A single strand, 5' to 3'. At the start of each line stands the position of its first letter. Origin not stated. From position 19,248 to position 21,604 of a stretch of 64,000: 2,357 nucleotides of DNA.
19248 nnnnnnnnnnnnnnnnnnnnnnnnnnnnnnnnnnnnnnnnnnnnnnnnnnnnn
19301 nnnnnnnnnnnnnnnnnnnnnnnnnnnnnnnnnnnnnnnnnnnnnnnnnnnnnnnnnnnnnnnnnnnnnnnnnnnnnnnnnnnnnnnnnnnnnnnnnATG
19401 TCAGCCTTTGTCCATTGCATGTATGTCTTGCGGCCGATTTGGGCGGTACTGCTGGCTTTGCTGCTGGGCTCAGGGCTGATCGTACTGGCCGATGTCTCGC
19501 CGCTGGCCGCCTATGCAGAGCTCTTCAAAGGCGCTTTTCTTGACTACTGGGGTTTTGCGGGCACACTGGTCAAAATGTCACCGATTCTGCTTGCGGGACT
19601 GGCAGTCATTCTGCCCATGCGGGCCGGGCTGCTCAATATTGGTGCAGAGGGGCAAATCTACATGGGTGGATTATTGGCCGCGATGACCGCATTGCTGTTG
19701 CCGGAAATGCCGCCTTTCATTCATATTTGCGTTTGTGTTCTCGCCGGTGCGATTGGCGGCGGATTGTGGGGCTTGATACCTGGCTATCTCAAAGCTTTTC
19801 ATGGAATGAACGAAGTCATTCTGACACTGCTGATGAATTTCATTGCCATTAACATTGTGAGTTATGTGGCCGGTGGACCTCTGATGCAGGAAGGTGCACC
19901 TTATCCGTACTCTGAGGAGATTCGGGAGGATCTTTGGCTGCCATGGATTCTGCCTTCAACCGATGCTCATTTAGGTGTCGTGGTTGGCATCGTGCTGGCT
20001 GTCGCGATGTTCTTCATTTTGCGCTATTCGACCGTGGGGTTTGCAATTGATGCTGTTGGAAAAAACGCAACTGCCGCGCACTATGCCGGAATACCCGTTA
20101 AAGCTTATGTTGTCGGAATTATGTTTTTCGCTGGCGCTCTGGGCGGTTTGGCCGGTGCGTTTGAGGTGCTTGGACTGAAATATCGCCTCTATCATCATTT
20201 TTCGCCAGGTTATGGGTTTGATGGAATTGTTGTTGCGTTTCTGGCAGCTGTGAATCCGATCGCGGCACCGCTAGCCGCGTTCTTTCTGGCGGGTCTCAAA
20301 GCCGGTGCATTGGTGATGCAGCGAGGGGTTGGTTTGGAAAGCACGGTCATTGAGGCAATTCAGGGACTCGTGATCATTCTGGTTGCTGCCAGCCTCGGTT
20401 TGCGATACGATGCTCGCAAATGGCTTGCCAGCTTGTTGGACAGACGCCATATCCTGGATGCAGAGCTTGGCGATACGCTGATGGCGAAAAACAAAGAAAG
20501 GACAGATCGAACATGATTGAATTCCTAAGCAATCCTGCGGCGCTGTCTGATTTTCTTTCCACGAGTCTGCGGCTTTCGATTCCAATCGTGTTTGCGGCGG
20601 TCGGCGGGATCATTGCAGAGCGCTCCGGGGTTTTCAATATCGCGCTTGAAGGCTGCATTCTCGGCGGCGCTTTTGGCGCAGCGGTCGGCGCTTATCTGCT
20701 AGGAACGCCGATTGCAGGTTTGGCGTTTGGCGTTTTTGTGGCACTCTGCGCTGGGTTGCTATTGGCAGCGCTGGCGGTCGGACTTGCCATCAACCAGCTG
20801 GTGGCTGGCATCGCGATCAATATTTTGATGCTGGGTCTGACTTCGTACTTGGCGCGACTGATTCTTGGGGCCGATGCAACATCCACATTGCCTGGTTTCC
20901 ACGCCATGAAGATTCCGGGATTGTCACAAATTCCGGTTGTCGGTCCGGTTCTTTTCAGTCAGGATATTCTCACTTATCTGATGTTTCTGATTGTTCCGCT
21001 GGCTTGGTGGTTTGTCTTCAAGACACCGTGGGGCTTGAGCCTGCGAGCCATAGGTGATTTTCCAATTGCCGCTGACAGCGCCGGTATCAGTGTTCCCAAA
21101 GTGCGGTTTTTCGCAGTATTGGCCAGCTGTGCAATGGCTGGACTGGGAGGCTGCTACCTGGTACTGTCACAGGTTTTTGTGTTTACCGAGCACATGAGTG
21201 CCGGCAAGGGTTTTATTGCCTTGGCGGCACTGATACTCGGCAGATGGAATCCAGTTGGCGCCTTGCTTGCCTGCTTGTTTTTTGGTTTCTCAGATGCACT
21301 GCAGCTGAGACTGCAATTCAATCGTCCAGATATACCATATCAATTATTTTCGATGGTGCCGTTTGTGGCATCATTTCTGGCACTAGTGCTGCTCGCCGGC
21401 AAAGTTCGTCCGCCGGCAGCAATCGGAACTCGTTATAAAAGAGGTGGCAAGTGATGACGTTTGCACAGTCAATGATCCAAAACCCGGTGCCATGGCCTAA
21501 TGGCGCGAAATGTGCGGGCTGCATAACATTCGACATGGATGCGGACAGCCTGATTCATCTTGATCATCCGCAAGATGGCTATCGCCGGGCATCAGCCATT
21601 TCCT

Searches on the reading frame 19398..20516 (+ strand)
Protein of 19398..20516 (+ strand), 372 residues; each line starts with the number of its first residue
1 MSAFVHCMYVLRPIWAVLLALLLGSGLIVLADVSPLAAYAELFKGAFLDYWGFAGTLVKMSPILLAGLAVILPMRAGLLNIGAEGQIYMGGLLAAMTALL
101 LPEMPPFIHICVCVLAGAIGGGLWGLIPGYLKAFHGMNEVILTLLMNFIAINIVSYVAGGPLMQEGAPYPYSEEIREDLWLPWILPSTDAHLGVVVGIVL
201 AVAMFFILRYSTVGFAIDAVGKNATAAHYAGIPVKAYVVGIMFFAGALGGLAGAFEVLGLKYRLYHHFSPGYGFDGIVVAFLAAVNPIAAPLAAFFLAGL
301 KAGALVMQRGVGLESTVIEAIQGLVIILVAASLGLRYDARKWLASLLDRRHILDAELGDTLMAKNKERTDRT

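Call 31: search_protein_families(library=pfam, proteins=[window:19398-20516:+])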
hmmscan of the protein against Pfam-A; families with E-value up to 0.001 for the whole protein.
window:19398-20516:+ (372 aa): 1 family
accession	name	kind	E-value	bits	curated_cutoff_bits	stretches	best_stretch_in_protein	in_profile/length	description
PF02653.21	BPD_transp_2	-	9e-37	127.1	26.8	1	54-329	3-268/269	Branched-chain amino acid transport system / permease component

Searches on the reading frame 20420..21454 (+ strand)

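Call 31: search_protein_families(library=pfam, proteins=[window:20420-21454:+])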
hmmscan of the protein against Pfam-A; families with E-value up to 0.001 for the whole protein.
window:20420-21454:+ (344 aa): 1 family
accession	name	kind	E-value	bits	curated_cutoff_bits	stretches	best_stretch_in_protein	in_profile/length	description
PF02653.21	BPD_transp_2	-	1.5e-37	129.6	26.8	1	46-314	2-261/269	Branched-chain amino acid transport system / permease component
